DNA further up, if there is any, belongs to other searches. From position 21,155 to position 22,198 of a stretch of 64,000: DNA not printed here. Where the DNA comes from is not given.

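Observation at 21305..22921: Two-nuclease operon (PolB-exo-like 3'-5' exonuclease + Cas4/RecB-like Fe-S PD-(D/E)xK nuclease) beside the R-M island, with an elaborate palindromic control region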

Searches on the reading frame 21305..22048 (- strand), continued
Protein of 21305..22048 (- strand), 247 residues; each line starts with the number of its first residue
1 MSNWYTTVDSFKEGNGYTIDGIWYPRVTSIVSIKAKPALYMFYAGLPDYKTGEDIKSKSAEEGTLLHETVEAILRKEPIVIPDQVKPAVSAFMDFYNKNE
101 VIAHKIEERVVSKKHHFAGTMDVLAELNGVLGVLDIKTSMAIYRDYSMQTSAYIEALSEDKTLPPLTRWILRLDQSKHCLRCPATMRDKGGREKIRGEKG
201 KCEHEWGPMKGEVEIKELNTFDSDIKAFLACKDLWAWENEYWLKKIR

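Call 55: search_protein_families(library=pfam, proteins=[L042:4414-5406:-, L042:5360-5848:-], max_evalue=0.01)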
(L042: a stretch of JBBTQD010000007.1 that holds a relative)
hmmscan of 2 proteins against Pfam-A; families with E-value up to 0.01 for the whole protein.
L042:4414-5406:- (330 aa): 6 families
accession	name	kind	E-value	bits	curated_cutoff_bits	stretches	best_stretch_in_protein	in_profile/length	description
PF00589.27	Phage_integrase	-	7.2e-33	114.2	27.1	1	161-314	18-169/172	Phage integrase family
PF02899.23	Phage_int_SAM_1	-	5.3e-12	46.3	22.3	1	26-117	1-81/83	Phage integrase, N-terminal SAM-like domain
PF13102.12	Phage_int_SAM_5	-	5.5e-10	39.9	22.3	1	45-120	24-87/98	Phage integrase SAM-like domain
PF13495.12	Phage_int_SAM_4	-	0.00012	22.8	27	1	26-120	2-83/85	Phage integrase, N-terminal SAM-like domain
PF11917.13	DUF3435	-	0.00078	18.9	25.8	1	239-310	162-235/418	Protein of unknown function (DUF3435)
PF16795.10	Phage_integr_3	-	0.0085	16.4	27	0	230-322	71-155/161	Archaeal phage integrase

L042:5360-5848:- (162 aa): 4 families
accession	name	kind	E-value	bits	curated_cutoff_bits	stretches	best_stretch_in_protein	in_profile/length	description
PF01844.29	HNH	-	5.3e-12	46.1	21.4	1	113-156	1-45/47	HNH endonuclease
PF14279.12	HNH_5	-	3.6e-11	43.3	27.5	1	113-156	1-44/56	HNH endonuclease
PF02945.21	Endonuclease_7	-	0.0021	18.4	23.6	1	98-154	11-62/82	Recombination endonuclease VII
PF23107.1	Zf-C2H2_ZNF451_C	-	0.0047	17.9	30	1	111-159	3-50/59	Two consecutive Zinc fingers C2H2 type, ZNF451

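Call 58: search_protein_families(library=pfam, proteins=[L002:6870-7835:-, L002:8170-8601:-, L003:6806-8566:-, L009:7780-8358:+, L012:4217-5260:-, L012:5574-6023:+, L013:7590-8195:-, L047:7930-8940:-, L047:4624-5913:-, L047:7104-7625:-], max_evalue=0.001)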
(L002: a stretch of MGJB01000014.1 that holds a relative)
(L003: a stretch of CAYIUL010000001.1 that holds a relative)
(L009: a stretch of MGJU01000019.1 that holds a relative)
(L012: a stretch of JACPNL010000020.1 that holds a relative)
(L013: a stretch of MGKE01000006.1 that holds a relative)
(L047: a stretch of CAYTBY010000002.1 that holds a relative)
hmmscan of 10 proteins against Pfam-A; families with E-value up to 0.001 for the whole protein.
L002:6870-7835:- (321 aa): 0 families

L002:8170-8601:- (143 aa): 0 families

L003:6806-8566:- (586 aa): 3 families
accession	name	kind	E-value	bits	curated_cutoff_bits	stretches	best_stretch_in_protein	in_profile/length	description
PF00005.33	ABC_tran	-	1.4e-28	100.7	25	1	363-511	1-137/137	ABC transporter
PF00664.28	ABC_membrane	-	1.5e-23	84.4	28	1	36-299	8-270/274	ABC transporter transmembrane region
PF02463.25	SMC_N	-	7.1e-08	32.6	40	1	226-552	104-209/220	RecF/RecN/SMC N terminal domain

L009:7780-8358:+ (192 aa): 0 families

L012:4217-5260:- (347 aa): 2 families
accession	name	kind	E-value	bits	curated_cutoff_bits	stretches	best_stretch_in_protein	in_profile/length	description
PF01408.29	GFO_IDH_MocA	-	2.7e-15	57.5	24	1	22-143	2-117/120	Oxidoreductase family, NAD-binding Rossmann fold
PF22725.1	GFO_IDH_MocA_C3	-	0.00034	21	27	0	167-233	12-93/124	GFO/IDH/MocA C-terminal domain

L012:5574-6023:+ (149 aa): 0 families

L013:7590-8195:- (201 aa): 0 families

L047:7930-8940:- (336 aa): 2 families
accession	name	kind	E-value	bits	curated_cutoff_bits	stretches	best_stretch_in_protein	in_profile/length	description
PF01408.29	GFO_IDH_MocA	-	1.3e-15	58.6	24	1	10-132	2-117/120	Oxidoreductase family, NAD-binding Rossmann fold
PF22725.1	GFO_IDH_MocA_C3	-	0.0004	20.8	27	0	156-252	12-122/124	GFO/IDH/MocA C-terminal domain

L047:4624-5913:- (429 aa): 2 families
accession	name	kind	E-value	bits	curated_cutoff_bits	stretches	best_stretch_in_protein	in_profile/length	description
PF00208.27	ELFV_dehydrog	-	8.7e-60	202.8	23.4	1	187-420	1-234/241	Glutamate/Leucine/Phenylalanine/Valine dehydrogenase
PF02812.23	ELFV_dehydrog_N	-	6.3e-34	116.9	25.3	1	43-164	11-128/129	Glu/Leu/Phe/Val dehydrogenase, dimerisation domain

L047:7104-7625:- (173 aa): 3 families
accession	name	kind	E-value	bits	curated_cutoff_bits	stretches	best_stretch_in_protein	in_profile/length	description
PF10706.15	Aminoglyc_resit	-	2.8e-27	96.1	21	1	15-158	2-149/149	Aminoglycoside-2''-adenylyltransferase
PF14907.12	NTP_transf_5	-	1.2e-07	32.1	31.2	1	17-154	62-199/249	Uncharacterised nucleotidyltransferase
PF18765.7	Polbeta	-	0.00049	20.6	26.9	1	42-113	24-92/93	Polymerase beta, Nucleotidyltransferase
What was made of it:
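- The inserts at the PDEXK/TypA junction in relatives are metabolic or transport genes (call 58).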

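Call 60: search_solved_structures(query=A1, max_evalue=10, show_alignments=2)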
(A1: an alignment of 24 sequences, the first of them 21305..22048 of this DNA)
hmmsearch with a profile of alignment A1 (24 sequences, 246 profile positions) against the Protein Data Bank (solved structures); distinct sequences matched with E-value up to 10: 6.
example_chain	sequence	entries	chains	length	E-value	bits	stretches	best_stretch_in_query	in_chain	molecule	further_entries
8xa9_A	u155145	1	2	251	0.00062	22.5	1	62-161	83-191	Mitochondrial genome maintenance exonuclease 1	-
5zyu_A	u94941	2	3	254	0.00064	22.4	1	62-161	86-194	Mitochondrial genome maintenance exonuclease 1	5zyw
5zyt_A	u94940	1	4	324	0.0011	21.6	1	62-161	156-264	Mitochondrial genome maintenance exonuclease 1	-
5zyv_A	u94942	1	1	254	0.0036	20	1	104-161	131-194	Mitochondrial genome maintenance exonuclease 1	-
9oao_H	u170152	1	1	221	0.87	12.2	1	215-241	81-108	G001-0087 Fab heavy chain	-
2m9y_A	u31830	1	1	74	1.4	11.5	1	168-206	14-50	E3 ubiquitin-protein ligase ARIH1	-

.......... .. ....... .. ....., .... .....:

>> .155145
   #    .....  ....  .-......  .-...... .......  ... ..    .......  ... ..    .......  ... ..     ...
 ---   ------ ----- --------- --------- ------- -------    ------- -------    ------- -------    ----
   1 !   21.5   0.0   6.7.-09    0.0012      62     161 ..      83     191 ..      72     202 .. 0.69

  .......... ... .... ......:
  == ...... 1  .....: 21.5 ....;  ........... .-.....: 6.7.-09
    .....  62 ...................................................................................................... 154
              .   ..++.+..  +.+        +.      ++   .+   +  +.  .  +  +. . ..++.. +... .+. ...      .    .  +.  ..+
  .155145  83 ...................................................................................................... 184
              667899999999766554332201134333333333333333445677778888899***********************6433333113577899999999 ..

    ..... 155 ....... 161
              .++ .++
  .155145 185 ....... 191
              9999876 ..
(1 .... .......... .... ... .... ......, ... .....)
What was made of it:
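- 21305..22048 (-): PDEXK: an MGME1-like, phage-exonuclease-like RecB-family PD-(D/E)xK nuclease with a C-terminal CxxC...CxH insert, 247 aa. A profile search hits MGME1 at E 6e-4 with the motifs aligned (call 60).
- On MGME1-like exonucleases: Profile E 6e-4 (call 60)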

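Call 66: search_protein_families(library=padloc, proteins=[window:21305-22048:-], max_evalue=0.01)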
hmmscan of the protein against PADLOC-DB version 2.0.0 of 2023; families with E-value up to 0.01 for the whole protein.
window:21305-22048:- (247 aa): 4 families
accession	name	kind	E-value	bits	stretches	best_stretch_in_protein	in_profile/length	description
PDLC01250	Cas4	-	3.5e-05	22.1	1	59-161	30-105/168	"CAS-I,CAS-II,CAS-III,CAS-IV,CAS-V,CAS-VI; acquisition_associated"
PDLC00943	Cas4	-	7.8e-05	20.7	1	103-161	52-113/180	CRISPR-associated protein Cas4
PDLC00944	Cas4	-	0.0044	15.2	0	58-159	29-111/177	Cas4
PDLC01447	Cas4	-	0.005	15.3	0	49-158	30-94/161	"CAS-I,CAS-II,CAS-III,CAS-IV,CAS-V,CAS-VI; acquisition_associated"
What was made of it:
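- PADLOC gives weak Cas4 hits (call 66).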

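Call 67: search_protein_families(library=phrogs, proteins=[window:21305-22048:-], max_evalue=0.01)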
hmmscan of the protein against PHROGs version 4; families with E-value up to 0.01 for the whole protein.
window:21305-22048:- (247 aa): 5 families
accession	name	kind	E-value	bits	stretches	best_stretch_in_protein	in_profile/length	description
phrog_298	-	DNA, RNA and nucleotide metabolism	1.4e-24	88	1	12-178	53-232/293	exonuclease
phrog_466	-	DNA, RNA and nucleotide metabolism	1.1e-12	49.1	1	57-161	209-322/446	exonuclease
phrog_69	-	DNA, RNA and nucleotide metabolism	3e-05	24.2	1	56-142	117-231/501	exonuclease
phrog_1706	-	DNA, RNA and nucleotide metabolism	0.00012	22.7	1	58-160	83-176/293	CRISPR/Cas system associated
phrog_3953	-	DNA, RNA and nucleotide metabolism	0.00018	22.2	1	53-182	34-156/186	exonuclease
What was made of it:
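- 21305..22048 (-): It matches phrog_298 'exonuclease' at E 1.4e-24 (call 67).
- Phage exonuclease families are the nearest PHROGs (call 67).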

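Call 73: search_protein_families(library=pfam, proteins=[L048:561-2270:-, L048:2373-4211:-, L034:4199-5890:-, L035:4287-5894:-, L031:4782-5939:-, L050:3648-5318:-, L013:4062-5105:-, L016:3682-4173:-, L018:4434-4964:-, L038:4223-5917:-], max_evalue=0.001)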
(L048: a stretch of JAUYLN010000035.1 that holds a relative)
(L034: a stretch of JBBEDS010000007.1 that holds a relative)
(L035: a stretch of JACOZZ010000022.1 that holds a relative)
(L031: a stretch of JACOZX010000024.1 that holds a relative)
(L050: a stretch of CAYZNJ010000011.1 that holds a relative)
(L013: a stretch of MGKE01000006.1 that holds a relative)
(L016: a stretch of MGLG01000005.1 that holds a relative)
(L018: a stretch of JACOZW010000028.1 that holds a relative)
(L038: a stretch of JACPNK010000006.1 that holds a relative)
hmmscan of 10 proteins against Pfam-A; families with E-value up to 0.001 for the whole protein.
L048:561-2270:- (569 aa): 1 family
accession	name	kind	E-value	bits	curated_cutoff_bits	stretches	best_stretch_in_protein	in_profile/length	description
PF00501.34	AMP-binding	-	4.6e-55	187.4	29.9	1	15-401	3-384/384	AMP-binding enzyme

L048:2373-4211:- (612 aa): 2 families
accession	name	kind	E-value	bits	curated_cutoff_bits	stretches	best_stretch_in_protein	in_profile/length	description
PF13472.12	Lipase_GDSL_2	-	2.2e-18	67.8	32.9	1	439-591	1-178/178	GDSL-like Lipase/Acylhydrolase family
PF00657.28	Lipase_GDSL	-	1.8e-11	45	23.6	1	437-534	1-117/208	GDSL-like Lipase/Acylhydrolase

L034:4199-5890:- (563 aa): 2 families
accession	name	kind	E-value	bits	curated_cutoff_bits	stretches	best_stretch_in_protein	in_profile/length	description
PF00501.34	AMP-binding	-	3.4e-50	171.4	29.9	1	19-412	9-384/384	AMP-binding enzyme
PF23562.2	AMP-binding_C_3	-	6.1e-05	23.8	20.8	1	466-562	16-118/124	AMP-binding enzyme C-terminal domain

L035:4287-5894:- (535 aa): 2 families
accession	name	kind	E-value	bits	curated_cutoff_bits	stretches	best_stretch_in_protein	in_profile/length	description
PF00501.34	AMP-binding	-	9.3e-53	179.8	29.9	1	14-351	7-330/384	AMP-binding enzyme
PF23562.2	AMP-binding_C_3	-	3.5e-07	31.1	20.8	1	425-534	5-122/124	AMP-binding enzyme C-terminal domain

L031:4782-5939:- (385 aa): 1 family
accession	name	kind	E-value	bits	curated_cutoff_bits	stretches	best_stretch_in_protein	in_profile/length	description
PF00501.34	AMP-binding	-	1e-45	156.6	29.9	1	41-375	11-330/384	AMP-binding enzyme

L050:3648-5318:- (556 aa): 1 family
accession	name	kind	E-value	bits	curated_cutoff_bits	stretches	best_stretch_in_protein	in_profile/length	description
PF00501.34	AMP-binding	-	2e-45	155.7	29.9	1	19-353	8-330/384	AMP-binding enzyme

L013:4062-5105:- (347 aa): 5 families
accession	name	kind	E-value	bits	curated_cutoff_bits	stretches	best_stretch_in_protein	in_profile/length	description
PF13489.12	Methyltransf_23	-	8.5e-06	26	27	1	176-270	20-114/164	Methyltransferase domain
PF13847.12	Methyltransf_31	-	9.1e-05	22.6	27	1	180-269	5-106/145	Methyltransferase domain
PF13649.12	Methyltransf_25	-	0.00011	23.3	27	1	182-268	1-97/97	Methyltransferase domain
PF08242.18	Methyltransf_12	-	0.00018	22.6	30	1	183-269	1-97/98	Methyltransferase domain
PF08241.18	Methyltransf_11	-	0.00077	20.5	21.2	0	183-269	1-92/95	Methyltransferase domain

L016:3682-4173:- (163 aa): 1 family
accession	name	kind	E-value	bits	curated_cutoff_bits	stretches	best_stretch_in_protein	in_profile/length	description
PF00961.24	LAGLIDADG_1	-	1.4e-23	84.1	23.1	1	13-117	2-101/102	LAGLIDADG endonuclease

L018:4434-4964:- (176 aa): 5 families
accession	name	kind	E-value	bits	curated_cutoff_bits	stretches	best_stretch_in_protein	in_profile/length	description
PF13242.12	Hydrolase_like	-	7.6e-15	55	22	1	102-168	2-75/75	HAD-hyrolase-like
PF13419.12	HAD_2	-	1.9e-08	35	23.8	1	100-146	131-177/178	Haloacid dehalogenase-like hydrolase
PF00702.32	Hydrolase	-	4.3e-07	31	26.4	1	26-141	97-191/191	haloacid dehalogenase-like hydrolase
PF08645.17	PNK3P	-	1.3e-06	28.7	22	1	4-130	2-126/161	Polynucleotide kinase 3 phosphatase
PF13344.12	Hydrolase_6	-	0.00014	22.3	27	0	5-64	1-54/101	Haloacid dehalogenase-like hydrolase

L038:4223-5917:- (564 aa): 1 family
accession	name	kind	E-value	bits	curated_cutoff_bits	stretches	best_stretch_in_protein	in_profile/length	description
PF00501.34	AMP-binding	-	6.5e-46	157.3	29.9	1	30-360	12-329/384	AMP-binding enzyme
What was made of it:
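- On Defence system (R-M-linked nuclease module): The variable neighbours are metabolic or transport genes (calls 58, 73)
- In other lineages transcription converges on the site: NDH on the + strand, then an AMP-binding enzyme gene on the - strand (call 73).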
